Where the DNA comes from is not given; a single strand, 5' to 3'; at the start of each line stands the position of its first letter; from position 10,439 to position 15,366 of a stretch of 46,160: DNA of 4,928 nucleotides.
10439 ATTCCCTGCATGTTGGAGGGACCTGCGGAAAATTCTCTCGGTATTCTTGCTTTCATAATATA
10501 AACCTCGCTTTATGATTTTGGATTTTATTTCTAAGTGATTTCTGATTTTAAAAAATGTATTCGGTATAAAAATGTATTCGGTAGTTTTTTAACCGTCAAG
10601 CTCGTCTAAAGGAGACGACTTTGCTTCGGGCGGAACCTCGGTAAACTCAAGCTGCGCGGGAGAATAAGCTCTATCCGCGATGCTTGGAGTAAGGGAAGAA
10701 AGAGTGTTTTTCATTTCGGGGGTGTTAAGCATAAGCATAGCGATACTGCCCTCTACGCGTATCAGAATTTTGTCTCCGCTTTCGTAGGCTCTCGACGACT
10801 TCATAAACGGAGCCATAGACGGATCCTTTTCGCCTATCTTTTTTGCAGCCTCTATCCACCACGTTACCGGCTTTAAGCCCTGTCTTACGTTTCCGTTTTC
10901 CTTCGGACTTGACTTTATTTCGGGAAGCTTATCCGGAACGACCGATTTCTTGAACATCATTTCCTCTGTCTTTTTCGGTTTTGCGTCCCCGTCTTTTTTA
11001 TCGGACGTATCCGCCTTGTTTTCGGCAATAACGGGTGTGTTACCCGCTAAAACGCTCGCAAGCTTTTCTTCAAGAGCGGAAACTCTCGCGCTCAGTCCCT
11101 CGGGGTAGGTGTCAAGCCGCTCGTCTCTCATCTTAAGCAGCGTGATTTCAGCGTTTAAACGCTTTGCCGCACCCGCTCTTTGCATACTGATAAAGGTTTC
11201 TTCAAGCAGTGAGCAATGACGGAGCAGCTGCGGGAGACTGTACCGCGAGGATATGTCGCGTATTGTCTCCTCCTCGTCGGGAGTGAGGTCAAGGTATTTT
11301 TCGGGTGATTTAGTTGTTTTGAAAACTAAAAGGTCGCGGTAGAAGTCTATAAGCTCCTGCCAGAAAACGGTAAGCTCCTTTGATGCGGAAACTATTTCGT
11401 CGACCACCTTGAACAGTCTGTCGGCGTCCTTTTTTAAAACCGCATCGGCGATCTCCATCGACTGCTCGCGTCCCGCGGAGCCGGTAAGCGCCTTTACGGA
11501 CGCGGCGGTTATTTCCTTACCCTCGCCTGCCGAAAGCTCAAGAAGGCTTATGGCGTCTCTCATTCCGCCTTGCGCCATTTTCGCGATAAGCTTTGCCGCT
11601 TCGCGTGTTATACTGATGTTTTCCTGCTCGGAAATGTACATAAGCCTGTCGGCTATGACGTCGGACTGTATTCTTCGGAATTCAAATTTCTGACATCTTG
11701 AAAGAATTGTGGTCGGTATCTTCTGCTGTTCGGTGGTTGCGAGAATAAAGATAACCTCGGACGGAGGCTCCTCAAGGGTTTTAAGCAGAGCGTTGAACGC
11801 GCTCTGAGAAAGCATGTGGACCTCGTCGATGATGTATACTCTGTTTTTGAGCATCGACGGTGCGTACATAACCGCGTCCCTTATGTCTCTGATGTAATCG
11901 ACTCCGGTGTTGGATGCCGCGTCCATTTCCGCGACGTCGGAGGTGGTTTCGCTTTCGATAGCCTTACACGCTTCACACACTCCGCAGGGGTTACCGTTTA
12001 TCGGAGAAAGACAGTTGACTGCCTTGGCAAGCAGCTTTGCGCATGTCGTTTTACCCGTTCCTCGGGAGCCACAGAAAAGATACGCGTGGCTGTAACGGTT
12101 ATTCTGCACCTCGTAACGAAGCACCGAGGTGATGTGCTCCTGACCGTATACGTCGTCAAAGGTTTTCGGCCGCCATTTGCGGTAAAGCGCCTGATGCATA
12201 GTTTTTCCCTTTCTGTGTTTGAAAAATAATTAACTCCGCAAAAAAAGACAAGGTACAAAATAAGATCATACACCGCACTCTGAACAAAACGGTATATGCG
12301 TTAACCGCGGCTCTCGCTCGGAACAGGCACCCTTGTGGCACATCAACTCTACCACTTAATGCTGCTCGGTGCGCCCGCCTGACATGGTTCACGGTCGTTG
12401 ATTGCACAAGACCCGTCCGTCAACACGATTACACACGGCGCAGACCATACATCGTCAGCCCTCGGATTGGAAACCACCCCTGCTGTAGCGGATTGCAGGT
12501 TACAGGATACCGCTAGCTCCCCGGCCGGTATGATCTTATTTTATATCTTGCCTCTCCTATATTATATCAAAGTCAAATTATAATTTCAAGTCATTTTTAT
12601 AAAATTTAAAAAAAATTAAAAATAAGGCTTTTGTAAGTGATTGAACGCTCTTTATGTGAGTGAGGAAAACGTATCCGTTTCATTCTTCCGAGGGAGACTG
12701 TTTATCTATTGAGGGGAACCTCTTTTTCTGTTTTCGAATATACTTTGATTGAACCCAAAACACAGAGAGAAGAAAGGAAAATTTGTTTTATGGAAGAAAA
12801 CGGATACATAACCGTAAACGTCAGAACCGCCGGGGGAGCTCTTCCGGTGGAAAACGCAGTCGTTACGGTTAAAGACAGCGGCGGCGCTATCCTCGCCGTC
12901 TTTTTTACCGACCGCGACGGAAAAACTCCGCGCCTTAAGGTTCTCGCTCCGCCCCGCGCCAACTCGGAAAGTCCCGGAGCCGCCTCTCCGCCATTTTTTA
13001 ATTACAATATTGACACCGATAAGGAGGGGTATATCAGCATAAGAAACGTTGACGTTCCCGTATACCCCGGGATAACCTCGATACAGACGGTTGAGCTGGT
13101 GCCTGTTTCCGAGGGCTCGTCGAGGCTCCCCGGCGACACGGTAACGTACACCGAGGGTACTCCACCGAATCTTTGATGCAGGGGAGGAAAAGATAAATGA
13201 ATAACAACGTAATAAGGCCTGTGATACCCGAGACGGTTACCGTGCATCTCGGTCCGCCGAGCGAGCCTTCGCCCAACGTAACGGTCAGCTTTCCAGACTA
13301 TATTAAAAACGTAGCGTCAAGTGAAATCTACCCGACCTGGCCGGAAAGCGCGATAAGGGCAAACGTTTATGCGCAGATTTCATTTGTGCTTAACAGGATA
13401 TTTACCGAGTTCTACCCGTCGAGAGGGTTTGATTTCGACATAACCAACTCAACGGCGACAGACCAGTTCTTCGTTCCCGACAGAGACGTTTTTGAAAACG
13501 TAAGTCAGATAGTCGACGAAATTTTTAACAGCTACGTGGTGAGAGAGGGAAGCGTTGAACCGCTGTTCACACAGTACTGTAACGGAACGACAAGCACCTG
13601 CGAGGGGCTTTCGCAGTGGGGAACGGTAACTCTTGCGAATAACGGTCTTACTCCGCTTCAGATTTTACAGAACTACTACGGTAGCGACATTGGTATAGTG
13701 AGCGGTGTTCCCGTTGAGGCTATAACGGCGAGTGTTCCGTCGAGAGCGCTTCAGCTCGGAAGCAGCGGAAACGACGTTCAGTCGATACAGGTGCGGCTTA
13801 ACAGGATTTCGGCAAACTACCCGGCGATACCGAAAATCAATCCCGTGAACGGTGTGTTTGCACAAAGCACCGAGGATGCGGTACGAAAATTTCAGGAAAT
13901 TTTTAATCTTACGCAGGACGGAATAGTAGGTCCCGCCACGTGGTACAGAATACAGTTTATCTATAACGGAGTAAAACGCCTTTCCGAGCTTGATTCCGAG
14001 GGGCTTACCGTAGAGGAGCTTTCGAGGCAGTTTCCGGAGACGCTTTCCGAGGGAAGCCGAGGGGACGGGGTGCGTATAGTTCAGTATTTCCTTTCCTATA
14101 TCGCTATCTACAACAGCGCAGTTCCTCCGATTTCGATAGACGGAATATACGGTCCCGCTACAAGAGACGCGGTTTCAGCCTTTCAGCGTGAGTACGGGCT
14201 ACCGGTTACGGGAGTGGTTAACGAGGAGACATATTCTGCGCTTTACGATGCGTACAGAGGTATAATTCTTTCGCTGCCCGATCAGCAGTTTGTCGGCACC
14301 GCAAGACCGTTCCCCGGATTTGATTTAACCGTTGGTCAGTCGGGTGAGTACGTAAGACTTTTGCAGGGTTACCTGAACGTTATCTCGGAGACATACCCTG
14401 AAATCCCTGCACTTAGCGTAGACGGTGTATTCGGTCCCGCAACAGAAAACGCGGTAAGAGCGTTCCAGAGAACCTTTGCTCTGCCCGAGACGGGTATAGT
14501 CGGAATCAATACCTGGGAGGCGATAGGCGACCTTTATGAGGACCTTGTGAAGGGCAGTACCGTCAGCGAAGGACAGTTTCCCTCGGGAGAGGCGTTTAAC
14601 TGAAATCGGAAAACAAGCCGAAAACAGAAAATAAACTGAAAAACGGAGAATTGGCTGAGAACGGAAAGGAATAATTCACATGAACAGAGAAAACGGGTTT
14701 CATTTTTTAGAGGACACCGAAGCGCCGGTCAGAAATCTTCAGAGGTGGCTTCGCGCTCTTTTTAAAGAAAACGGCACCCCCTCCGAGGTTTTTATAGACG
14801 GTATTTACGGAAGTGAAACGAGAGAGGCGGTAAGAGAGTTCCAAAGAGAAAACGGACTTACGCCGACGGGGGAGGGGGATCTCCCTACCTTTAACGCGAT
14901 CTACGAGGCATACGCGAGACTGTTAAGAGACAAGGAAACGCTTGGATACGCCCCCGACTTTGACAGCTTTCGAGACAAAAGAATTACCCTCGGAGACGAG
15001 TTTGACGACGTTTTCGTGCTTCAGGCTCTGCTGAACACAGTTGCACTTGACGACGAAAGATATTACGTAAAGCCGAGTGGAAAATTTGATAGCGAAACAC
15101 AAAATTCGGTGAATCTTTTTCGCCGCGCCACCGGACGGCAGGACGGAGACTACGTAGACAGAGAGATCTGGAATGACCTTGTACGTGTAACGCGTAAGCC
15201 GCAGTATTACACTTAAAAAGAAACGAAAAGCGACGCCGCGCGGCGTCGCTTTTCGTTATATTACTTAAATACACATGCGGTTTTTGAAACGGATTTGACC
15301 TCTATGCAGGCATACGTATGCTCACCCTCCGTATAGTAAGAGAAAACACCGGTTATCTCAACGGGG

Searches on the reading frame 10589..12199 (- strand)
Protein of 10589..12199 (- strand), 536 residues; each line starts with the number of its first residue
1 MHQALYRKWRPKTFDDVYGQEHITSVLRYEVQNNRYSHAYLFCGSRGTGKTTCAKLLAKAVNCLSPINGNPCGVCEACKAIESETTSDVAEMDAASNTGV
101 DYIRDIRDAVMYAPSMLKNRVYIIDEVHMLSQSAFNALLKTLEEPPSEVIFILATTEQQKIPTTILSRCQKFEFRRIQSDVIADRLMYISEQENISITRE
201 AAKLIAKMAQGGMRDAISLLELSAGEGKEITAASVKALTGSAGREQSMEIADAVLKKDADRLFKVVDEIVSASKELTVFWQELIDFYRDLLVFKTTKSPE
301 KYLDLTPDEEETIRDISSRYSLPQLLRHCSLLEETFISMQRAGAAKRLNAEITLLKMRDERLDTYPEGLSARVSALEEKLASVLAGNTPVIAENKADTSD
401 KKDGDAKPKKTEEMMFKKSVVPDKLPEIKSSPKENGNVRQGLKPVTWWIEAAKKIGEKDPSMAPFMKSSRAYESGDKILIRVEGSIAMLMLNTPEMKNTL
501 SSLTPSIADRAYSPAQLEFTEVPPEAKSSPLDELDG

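Call 77: search_protein_families(library=pfam, proteins=[window:10589-12199:-], max_evalue=0.001)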
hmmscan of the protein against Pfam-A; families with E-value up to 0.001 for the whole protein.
window:10589-12199:- (536 aa): 12 families
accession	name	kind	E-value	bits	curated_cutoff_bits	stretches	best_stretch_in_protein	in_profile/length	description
PF13177.12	DNA_pol3_delta2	-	4.2e-45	154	27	1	19-177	1-160/161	DNA polymerase III, delta subunit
PF12169.13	DNA_pol3_gamma3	-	2.6e-13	50.4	24.4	1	230-357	1-127/143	DNA polymerase III subunits gamma and tau domain III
PF00004.35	AAA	-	3.2e-13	50.7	21.2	1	41-173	2-127/131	ATPase family associated with various cellular activities (AAA)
PF22608.2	DNAX_ATPase_lid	-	7.4e-10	38.9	27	1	182-221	2-41/49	DNA polymerase III clamp loader subunit, ATPase lid domain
PF13401.12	AAA_22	-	2.8e-07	31.3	27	1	40-156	8-123/130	AAA domain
PF05496.18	RuvB_N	-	9.7e-07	29.1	27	0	10-63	2-59/159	Holliday junction DNA helicase RuvB P-loop domain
PF13604.12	AAA_30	-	2.5e-05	24.6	27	1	42-152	23-122/191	AAA domain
PF07728.20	AAA_5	-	3.4e-05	24.3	22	1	41-144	3-92/139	AAA domain (dynein-related subfamily)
PF13245.12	AAA_19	-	8e-05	23.3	25.1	1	35-152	9-123/134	AAA domain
PF21960.2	RCF1-5-like_lid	-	0.00025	21.4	27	1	185-221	2-39/43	RCF1/5-like, AAA+ ATPase lid domain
PF16193.11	AAA_assoc_2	-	0.00035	21.2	34.3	0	192-239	2-55/81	AAA C-terminal domain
PF06068.19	TIP49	-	0.00055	19.7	23.8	0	121-157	277-312/347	TIP49 P-loop domain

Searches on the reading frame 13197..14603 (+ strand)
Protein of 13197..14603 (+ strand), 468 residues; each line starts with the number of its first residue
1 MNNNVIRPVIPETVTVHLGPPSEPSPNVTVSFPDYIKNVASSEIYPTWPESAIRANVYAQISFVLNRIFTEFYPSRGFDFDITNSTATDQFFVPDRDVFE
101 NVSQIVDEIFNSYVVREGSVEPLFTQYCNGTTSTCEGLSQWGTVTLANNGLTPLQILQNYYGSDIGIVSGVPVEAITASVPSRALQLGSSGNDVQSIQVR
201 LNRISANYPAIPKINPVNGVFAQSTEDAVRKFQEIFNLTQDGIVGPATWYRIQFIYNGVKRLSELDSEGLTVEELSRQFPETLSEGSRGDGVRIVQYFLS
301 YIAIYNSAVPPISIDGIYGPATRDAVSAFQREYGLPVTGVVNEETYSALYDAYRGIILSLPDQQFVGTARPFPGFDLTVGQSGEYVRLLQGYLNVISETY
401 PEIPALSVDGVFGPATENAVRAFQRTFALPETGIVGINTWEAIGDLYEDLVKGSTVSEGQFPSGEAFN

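Call 77: search_protein_families(library=pfam, proteins=[window:13197-14603:+], max_evalue=0.001)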
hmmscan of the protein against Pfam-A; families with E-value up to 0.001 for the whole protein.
window:13197-14603:+ (468 aa): 2 families
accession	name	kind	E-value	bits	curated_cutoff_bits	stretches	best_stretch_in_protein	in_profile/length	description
PF01471.23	PG_binding_1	-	2.1e-51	172.4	23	3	288-349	1-57/57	Putative peptidoglycan binding domain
PF09374.15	PG_binding_3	-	7.7e-10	39.3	24.6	0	291-327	2-32/76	Predicted Peptidoglycan domain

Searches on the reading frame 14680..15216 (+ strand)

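Call 77: search_protein_families(library=pfam, proteins=[window:14680-15216:+], max_evalue=0.001)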
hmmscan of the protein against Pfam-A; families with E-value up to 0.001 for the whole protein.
window:14680-15216:+ (178 aa): 2 families
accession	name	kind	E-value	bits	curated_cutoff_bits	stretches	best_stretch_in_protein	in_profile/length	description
PF01471.23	PG_binding_1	-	2.1e-18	66.7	23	1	15-74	3-57/57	Putative peptidoglycan binding domain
PF09374.15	PG_binding_3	-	0.00018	22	24.6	0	16-57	2-39/76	Predicted Peptidoglycan domain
